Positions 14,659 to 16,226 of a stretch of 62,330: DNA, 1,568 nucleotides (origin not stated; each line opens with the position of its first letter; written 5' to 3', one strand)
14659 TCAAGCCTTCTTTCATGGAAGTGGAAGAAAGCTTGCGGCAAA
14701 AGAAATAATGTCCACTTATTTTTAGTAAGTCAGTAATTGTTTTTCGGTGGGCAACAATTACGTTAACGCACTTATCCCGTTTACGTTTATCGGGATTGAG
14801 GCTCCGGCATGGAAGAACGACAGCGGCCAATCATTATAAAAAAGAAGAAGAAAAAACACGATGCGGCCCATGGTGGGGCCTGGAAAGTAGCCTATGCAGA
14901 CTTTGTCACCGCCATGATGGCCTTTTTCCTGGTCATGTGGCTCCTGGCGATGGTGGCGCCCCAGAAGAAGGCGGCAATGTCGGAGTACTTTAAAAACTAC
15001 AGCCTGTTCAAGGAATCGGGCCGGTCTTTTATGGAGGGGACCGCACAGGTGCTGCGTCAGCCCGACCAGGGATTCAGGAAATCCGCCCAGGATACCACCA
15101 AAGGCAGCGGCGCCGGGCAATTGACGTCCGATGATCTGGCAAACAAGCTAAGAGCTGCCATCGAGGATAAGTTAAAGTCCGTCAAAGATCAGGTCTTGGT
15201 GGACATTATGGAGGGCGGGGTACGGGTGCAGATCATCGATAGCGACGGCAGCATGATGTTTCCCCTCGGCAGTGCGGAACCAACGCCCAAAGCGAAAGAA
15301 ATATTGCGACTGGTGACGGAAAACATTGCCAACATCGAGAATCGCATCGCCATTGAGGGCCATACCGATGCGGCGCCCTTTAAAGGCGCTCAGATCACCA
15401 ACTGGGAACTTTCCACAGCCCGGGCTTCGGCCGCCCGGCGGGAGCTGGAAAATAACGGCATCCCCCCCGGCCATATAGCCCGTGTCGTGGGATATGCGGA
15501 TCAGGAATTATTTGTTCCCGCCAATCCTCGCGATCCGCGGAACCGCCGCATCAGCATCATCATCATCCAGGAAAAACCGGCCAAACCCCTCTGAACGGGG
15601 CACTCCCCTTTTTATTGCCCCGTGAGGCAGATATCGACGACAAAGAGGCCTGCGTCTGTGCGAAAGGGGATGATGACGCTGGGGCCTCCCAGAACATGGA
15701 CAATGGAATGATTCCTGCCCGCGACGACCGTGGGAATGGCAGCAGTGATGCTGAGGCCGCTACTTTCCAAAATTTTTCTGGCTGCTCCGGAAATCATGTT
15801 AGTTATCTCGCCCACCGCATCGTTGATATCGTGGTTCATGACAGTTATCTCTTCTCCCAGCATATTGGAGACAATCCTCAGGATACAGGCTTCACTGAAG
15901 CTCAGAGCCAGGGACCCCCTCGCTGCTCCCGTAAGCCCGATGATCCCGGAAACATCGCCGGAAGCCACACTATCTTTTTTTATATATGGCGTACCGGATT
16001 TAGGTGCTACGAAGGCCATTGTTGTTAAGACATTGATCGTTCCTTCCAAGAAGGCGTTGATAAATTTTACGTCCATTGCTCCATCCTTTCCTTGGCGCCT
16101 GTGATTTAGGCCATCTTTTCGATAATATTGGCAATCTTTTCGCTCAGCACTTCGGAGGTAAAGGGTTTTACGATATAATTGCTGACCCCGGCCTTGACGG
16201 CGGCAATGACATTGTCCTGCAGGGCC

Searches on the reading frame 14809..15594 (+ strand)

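Call 11: search_protein_families(library=pfam, proteins=[window:14809-15594:+])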
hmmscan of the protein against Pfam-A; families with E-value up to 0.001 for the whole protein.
window:14809-15594:+ (261 aa): 2 families
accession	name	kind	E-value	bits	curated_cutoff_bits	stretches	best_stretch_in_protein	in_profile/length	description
PF13677.11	MotB_plug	-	7.1e-20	70.8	24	1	11-63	2-56/58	Membrane MotB of proton-channel complex MotA/MotB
PF00691.25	OmpA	-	1.8e-15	57.5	27.2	1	150-246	1-96/98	OmpA family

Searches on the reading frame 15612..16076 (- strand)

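Call 11: search_protein_families(library=pfam, proteins=[window:15612-16076:-])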
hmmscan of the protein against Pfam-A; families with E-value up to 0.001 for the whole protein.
window:15612-16076:- (154 aa): 1 family
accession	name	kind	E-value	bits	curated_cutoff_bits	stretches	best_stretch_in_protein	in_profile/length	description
PF13690.11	CheX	-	1.1e-26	93.1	27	1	42-139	1-94/94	Chemotaxis phosphatase CheX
